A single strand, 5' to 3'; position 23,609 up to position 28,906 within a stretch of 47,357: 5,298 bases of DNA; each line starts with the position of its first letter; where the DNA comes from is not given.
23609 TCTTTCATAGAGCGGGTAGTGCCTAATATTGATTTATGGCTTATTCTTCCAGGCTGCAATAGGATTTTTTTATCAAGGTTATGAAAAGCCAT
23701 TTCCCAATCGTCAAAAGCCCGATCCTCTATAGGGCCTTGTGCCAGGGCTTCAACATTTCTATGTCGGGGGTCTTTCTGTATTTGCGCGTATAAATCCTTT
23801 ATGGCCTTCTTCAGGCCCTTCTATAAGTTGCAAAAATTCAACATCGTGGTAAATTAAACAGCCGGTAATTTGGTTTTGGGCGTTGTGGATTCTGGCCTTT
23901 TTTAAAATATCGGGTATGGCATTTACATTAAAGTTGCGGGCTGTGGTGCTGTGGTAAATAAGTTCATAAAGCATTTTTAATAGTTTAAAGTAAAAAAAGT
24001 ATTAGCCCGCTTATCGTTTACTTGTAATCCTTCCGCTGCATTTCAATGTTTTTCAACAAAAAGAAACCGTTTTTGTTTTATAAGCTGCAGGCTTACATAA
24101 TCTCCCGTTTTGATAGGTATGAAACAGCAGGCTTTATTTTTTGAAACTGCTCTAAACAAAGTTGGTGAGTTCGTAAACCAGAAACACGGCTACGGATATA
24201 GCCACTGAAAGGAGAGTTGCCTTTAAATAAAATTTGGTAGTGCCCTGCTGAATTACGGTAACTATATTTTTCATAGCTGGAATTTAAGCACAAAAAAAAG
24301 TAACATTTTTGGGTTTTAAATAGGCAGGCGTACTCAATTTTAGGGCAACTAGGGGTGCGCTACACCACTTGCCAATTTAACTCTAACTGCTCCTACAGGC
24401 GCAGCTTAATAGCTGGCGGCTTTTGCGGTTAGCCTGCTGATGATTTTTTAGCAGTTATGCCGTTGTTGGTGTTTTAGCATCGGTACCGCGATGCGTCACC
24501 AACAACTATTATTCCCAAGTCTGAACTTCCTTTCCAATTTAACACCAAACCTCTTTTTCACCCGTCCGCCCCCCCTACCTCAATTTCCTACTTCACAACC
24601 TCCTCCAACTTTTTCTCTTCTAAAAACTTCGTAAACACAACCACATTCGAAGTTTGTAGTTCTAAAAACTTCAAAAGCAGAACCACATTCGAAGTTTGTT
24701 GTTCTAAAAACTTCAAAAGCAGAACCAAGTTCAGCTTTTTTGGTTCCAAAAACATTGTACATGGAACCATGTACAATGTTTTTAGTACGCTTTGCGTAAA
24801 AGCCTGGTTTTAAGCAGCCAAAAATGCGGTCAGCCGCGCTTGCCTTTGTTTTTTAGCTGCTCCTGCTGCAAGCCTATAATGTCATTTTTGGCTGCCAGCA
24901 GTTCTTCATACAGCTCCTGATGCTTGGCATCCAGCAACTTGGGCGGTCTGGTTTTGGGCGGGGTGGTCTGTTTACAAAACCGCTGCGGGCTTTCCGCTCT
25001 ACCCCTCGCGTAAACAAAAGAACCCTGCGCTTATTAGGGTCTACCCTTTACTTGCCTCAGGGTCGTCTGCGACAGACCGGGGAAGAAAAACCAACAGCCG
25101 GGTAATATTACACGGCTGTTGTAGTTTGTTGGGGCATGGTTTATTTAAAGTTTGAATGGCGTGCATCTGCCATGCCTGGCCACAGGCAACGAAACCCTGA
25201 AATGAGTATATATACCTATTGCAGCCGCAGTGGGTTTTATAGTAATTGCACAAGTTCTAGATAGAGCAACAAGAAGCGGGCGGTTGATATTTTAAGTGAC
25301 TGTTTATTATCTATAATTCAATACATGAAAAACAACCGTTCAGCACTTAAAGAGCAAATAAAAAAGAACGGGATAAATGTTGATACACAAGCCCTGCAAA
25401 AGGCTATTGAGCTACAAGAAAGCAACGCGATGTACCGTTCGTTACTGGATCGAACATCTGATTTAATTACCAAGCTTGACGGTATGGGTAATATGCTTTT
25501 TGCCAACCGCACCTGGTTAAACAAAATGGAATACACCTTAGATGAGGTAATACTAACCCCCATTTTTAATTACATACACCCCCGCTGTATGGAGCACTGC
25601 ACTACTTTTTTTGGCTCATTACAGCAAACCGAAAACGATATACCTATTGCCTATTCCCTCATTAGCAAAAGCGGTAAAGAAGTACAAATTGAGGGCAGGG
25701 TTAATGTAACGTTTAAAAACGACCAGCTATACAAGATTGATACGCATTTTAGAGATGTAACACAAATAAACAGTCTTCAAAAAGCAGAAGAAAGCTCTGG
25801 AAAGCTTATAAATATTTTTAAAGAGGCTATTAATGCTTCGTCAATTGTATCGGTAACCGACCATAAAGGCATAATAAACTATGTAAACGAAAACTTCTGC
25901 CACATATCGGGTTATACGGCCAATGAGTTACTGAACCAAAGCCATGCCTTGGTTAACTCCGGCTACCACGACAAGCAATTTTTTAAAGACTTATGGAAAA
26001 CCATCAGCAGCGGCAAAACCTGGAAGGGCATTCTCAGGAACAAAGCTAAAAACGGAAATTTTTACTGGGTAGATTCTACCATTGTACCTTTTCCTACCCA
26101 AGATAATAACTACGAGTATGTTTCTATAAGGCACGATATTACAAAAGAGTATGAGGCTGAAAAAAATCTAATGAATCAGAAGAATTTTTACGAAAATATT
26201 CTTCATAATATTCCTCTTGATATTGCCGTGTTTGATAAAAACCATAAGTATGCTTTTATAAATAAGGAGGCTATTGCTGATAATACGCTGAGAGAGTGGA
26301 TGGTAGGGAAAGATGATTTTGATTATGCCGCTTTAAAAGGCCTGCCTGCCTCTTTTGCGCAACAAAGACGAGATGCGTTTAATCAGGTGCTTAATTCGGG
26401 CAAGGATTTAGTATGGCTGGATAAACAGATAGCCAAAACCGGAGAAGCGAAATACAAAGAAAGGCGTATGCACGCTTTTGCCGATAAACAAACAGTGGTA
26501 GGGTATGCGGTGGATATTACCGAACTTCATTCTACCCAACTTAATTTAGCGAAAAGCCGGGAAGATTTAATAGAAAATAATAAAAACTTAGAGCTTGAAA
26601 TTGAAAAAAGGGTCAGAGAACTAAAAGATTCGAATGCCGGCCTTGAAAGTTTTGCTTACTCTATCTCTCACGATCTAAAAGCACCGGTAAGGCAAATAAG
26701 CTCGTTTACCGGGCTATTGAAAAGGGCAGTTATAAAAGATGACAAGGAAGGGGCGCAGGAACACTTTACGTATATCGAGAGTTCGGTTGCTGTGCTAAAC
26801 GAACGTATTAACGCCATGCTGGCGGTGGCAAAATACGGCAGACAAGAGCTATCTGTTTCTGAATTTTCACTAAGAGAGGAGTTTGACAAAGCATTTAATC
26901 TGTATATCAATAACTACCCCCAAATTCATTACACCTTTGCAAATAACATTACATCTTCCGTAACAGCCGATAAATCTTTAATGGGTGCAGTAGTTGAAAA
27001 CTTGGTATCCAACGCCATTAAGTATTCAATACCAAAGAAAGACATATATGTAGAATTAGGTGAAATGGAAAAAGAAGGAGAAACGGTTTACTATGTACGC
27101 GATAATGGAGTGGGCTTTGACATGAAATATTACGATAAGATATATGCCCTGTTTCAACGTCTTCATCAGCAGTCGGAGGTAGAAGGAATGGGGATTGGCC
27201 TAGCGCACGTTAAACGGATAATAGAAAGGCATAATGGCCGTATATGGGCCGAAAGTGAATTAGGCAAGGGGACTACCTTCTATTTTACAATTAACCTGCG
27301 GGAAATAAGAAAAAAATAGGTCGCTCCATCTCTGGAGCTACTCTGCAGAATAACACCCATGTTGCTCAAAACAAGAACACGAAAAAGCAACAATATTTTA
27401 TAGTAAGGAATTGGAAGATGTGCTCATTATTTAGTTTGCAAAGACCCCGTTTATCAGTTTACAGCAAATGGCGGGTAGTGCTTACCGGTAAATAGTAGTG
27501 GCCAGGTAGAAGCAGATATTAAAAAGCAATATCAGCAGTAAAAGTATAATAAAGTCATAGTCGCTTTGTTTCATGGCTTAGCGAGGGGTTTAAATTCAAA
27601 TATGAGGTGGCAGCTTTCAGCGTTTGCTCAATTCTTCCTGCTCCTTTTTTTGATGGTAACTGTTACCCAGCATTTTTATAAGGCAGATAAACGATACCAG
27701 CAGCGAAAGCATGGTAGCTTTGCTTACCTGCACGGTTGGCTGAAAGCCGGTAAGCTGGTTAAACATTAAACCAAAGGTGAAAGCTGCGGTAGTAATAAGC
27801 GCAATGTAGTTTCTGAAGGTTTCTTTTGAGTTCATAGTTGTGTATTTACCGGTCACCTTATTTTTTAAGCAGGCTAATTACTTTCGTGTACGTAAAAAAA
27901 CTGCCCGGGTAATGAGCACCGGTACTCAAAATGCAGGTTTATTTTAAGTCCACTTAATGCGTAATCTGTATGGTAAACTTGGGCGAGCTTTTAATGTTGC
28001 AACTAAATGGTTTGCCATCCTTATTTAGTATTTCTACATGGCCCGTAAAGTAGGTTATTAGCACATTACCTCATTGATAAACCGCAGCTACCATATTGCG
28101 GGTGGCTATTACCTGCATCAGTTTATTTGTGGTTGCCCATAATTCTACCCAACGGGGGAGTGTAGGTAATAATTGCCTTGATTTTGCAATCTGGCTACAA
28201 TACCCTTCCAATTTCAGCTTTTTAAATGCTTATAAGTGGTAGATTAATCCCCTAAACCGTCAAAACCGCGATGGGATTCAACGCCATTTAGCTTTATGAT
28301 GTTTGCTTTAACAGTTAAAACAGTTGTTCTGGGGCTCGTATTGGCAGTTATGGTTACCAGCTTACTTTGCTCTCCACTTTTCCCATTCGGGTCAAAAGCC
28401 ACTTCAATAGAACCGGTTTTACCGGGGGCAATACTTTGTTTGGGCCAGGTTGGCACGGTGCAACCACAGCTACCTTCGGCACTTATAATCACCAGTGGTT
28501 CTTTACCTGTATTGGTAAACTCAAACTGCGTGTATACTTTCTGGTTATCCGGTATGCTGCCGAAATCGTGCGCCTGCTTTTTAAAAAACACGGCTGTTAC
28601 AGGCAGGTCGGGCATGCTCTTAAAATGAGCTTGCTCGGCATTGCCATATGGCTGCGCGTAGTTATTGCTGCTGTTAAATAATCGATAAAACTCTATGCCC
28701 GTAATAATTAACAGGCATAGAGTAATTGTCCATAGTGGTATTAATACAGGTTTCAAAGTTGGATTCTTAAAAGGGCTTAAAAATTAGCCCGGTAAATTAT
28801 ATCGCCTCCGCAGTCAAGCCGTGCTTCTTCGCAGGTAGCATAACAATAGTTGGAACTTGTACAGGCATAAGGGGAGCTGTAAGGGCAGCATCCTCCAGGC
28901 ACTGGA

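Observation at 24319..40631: A 20-bp dyad, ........-N4-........, occurs nine times, all in promoter regions of the 17-kb sensor island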

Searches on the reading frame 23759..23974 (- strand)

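Call 7: search_protein_families(library=pfam, proteins=[window:23759-23974:-], max_evalue=0.01)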
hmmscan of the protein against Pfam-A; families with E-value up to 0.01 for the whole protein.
window:23759-23974:- (71 aa): 1 family
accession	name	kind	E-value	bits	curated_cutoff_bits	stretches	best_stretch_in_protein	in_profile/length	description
PF04940.18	BLUF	-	9.2e-16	58.2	25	1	2-56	1-55/92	Sensors of blue-light using FAD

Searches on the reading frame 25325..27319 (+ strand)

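Call 6: search_protein_families(library=pfam, proteins=[window:25325-27319:+])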
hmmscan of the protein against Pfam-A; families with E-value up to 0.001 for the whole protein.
window:25325-27319:+ (664 aa): 7 families
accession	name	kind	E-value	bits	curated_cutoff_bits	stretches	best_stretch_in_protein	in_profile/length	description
PF02518.31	HATPase_c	-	2e-22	80.2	26.4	1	550-659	3-110/111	Histidine kinase-, DNA gyrase B-, and HSP90-like ATPase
PF13426.13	PAS_9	-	7.4e-19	68.4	27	1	174-274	4-103/103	PAS domain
PF08447.18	PAS_3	-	4.5e-17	62.5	25.6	1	185-262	2-81/89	PAS fold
PF00989.32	PAS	-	5.5e-16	59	22.6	1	171-263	10-103/113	PAS fold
PF08448.16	PAS_4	-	2.9e-08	34.3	23.1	0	173-275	6-108/110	PAS fold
PF00512.31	HisKA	-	2.6e-06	27.8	26.9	1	442-503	4-62/66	His Kinase A (phospho-acceptor) domain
PF13188.13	PAS_8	-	3.2e-05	24.1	21.8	0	171-202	10-38/65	PAS domain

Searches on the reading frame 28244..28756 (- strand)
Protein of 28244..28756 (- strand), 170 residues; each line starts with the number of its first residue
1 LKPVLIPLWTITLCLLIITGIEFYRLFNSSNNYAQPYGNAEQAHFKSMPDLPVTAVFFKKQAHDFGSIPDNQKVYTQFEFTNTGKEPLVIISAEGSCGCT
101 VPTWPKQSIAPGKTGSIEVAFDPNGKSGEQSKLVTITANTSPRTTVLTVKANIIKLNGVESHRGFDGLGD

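Call 7: search_protein_families(library=pfam, proteins=[window:28244-28756:-], max_evalue=0.01)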
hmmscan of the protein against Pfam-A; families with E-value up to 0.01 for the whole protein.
window:28244-28756:- (170 aa): 3 families
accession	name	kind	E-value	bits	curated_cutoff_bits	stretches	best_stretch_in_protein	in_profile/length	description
PF07610.17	DUF1573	-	1.4e-35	121.6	26.1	1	58-153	3-98/98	Protein of unknown function (DUF1573)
PF22544.2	HYDIN_VesB_CFA65-like_Ig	-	3.8e-17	62.8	25.5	1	58-152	5-100/100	HYDIN/CFA65/VesB-like, Ig-like domain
PF03896.21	TRAP_alpha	-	0.0074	16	24.7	0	61-121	11-71/180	Translocon-associated protein (TRAP), alpha subunit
